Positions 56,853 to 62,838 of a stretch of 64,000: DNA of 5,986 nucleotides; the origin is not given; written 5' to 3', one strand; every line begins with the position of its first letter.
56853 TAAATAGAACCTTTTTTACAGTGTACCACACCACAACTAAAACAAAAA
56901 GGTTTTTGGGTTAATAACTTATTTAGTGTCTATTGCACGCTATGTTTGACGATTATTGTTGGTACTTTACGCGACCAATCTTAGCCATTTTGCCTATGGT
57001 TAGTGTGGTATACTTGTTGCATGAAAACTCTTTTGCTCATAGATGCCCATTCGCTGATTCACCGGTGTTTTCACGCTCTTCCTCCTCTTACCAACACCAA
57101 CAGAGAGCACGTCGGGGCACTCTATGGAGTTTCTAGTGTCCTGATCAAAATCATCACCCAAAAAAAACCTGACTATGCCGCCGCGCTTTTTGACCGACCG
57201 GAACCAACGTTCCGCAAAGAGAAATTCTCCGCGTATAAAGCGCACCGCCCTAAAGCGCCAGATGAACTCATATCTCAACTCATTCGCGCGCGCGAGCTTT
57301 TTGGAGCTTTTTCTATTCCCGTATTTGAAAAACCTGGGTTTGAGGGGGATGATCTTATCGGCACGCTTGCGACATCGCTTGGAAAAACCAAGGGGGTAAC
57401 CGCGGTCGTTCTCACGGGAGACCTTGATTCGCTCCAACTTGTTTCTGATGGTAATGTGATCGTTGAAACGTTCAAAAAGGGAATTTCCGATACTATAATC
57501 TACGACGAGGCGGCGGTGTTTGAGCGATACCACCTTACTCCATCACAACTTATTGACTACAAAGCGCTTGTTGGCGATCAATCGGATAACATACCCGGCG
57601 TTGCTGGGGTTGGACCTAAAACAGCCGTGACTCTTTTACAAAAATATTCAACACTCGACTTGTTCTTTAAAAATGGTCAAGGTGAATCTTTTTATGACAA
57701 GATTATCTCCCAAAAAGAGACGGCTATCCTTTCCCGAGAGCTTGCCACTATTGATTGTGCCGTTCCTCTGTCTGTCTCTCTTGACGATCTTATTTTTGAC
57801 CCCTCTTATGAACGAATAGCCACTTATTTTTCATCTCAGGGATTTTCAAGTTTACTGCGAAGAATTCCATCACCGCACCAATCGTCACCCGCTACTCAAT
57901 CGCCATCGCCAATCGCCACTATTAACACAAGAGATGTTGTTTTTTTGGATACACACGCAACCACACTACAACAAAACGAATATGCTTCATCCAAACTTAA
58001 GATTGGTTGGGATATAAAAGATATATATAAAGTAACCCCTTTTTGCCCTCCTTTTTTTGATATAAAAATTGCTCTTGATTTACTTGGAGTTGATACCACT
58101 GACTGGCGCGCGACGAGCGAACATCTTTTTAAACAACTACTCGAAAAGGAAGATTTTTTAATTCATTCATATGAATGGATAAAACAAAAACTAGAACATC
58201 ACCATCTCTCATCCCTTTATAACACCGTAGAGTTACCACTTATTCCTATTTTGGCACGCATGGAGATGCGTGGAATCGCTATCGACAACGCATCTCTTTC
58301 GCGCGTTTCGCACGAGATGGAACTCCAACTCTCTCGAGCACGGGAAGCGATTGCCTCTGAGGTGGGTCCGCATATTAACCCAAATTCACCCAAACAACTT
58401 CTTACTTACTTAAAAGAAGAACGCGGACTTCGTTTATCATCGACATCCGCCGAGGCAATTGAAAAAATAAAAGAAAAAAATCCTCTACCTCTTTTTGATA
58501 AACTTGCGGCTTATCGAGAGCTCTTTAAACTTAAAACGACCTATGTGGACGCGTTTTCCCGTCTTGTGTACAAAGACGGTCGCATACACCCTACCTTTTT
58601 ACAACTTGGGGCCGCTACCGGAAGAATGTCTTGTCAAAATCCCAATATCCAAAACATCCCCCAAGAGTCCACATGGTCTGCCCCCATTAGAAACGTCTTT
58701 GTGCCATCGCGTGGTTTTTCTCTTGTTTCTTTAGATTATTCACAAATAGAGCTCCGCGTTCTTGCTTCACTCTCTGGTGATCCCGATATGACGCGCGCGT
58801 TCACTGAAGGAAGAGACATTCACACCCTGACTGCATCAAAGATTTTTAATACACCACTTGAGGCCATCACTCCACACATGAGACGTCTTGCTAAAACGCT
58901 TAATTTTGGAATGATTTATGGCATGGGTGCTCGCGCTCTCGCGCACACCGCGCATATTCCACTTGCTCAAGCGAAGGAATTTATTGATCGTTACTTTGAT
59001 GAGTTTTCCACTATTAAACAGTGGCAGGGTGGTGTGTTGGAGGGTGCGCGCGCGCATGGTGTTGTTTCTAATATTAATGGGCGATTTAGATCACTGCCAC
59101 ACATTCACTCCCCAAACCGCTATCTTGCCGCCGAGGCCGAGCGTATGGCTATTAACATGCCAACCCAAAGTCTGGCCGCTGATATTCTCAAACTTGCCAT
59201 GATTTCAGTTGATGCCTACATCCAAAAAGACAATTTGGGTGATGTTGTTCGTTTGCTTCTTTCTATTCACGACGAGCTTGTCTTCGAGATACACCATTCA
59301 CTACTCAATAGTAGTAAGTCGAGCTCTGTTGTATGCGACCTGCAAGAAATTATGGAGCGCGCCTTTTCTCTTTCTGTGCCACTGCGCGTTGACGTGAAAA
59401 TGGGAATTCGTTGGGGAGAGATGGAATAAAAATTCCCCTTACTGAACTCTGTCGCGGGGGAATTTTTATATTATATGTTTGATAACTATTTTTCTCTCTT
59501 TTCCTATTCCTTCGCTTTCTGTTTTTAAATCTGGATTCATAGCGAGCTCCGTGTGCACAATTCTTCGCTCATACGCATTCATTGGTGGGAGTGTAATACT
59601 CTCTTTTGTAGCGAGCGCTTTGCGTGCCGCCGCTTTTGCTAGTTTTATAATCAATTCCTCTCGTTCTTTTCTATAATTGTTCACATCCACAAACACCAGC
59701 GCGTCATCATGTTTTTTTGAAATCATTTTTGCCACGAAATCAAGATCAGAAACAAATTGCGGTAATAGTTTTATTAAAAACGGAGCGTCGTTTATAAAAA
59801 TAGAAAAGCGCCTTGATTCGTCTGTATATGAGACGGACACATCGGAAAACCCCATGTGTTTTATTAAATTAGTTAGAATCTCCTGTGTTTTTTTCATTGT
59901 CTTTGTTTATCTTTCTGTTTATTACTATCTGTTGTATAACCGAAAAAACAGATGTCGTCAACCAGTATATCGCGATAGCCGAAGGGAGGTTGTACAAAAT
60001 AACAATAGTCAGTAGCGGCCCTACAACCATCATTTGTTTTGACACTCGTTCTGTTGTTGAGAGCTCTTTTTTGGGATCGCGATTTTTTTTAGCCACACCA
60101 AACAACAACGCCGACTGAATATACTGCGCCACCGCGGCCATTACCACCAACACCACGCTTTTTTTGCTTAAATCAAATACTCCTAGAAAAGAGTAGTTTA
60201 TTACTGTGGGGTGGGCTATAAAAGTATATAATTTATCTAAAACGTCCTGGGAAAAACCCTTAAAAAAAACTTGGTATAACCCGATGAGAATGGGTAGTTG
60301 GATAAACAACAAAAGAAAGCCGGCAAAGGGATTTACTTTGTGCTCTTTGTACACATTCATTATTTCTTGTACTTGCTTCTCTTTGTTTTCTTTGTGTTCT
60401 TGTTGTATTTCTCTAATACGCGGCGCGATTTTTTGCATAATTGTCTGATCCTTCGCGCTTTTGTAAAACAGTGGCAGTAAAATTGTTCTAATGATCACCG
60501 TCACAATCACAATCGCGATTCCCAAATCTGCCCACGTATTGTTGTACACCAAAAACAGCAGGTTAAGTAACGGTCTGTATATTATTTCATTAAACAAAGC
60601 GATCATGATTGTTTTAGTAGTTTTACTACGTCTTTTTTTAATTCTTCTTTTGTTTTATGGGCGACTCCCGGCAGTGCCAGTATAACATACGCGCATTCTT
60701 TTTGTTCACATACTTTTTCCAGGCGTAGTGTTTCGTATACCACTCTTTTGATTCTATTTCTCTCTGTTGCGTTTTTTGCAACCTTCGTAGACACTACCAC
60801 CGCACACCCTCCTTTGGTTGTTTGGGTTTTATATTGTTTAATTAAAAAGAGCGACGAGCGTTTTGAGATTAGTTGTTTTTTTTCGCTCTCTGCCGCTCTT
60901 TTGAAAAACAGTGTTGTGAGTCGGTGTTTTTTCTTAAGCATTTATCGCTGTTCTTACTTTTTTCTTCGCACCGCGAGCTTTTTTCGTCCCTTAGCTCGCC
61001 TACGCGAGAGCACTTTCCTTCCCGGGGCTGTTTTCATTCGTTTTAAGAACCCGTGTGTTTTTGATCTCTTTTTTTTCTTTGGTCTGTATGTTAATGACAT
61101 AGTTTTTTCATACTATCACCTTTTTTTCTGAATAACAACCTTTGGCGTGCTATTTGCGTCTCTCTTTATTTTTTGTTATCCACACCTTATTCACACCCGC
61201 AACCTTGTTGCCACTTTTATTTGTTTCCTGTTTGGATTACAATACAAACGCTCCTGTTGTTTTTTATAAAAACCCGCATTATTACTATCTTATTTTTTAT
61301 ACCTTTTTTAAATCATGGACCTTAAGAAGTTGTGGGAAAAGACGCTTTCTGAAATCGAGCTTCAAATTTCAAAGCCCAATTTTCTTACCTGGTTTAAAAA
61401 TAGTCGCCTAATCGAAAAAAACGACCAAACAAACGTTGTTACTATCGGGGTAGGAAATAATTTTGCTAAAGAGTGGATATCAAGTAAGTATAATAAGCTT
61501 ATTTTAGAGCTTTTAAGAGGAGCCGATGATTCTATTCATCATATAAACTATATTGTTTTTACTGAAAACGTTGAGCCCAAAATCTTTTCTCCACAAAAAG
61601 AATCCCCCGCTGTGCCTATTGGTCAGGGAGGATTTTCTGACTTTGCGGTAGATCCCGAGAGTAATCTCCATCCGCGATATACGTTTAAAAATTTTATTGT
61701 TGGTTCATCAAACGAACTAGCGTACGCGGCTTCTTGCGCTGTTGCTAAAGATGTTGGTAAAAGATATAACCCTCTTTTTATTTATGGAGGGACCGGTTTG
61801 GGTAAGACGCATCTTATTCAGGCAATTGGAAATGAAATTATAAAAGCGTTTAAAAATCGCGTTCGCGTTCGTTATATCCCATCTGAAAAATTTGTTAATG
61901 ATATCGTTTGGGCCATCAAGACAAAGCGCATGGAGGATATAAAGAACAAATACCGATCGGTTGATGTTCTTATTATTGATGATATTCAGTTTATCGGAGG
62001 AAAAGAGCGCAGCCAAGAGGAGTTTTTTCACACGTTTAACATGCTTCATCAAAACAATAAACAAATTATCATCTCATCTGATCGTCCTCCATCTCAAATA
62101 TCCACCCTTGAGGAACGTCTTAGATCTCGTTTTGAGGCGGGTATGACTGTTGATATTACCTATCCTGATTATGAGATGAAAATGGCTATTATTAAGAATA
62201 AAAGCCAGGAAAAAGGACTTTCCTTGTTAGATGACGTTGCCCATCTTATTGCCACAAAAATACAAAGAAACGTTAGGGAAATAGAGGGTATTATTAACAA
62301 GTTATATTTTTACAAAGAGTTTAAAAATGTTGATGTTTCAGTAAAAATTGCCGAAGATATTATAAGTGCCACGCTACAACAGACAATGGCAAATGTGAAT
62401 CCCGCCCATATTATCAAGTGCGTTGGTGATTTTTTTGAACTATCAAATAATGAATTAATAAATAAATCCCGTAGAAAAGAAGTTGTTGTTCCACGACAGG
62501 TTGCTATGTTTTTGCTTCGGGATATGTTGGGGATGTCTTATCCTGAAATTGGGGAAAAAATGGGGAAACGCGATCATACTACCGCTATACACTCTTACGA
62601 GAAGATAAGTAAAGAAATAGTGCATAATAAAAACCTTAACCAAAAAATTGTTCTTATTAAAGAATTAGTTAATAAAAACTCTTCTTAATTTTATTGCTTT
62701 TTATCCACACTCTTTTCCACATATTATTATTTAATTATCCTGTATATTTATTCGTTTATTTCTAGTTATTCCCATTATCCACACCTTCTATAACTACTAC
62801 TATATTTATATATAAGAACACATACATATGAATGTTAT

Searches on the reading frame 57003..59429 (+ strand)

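Call 69: search_protein_families(library=pfam, proteins=[window:57003-59429:+], max_evalue=0.00001)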
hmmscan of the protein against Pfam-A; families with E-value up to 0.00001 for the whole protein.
window:57003-59429:+ (808 aa): 3 families
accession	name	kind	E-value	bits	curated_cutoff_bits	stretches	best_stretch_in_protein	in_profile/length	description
PF00476.26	DNA_pol_A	-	7e-116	387.7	34.3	1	431-806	3-381/381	DNA polymerase family A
PF02739.22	5_3_exonuc_N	-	1.5e-46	158.6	34.3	1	9-176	1-163/164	5'-3' exonuclease, N-terminal resolvase-like domain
PF01367.25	5_3_exonuc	-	6.2e-28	97.6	40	1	179-267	2-93/97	5'-3' exonuclease, C-terminal SAM fold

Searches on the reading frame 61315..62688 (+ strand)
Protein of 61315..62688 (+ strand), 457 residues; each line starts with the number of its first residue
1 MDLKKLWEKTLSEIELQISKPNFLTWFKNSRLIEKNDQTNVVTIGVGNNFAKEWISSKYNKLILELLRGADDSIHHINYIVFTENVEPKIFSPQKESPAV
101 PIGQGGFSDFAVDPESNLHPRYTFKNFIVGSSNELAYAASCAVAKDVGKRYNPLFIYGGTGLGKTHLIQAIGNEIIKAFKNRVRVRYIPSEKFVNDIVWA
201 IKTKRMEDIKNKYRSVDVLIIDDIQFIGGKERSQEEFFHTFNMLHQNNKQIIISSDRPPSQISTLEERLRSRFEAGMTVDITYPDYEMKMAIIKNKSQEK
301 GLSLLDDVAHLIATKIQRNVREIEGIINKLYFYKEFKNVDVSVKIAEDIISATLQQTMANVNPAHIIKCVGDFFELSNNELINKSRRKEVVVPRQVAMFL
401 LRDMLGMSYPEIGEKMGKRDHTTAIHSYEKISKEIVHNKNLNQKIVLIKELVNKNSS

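Call 69: search_protein_families(library=pfam, proteins=[window:61315-62688:+], max_evalue=0.00001)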
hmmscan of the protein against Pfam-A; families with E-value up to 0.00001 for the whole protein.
window:61315-62688:+ (457 aa): 5 families
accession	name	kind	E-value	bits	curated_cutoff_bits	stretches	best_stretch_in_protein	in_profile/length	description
PF00308.24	Bac_DnaA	-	3.6e-70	235.8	23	1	118-280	1-162/162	Bacterial DnaA ATPAse domain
PF08299.17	Bac_DnaA_C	-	4.8e-25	87.8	31.5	1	364-431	2-69/69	Bacterial dnaA protein helix-turn-helix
PF11638.13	DnaA_N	-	7.7e-14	51.6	24.6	1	5-68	2-64/65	DnaA N-terminal domain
PF01695.23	IstB_IS21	-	1.6e-10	41.3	24.1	1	154-258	95-195/238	IstB-like ATP binding protein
PF00004.35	AAA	-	1.5e-07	32.4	21.2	1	155-275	2-125/131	ATPase family associated with various cellular activities (AAA)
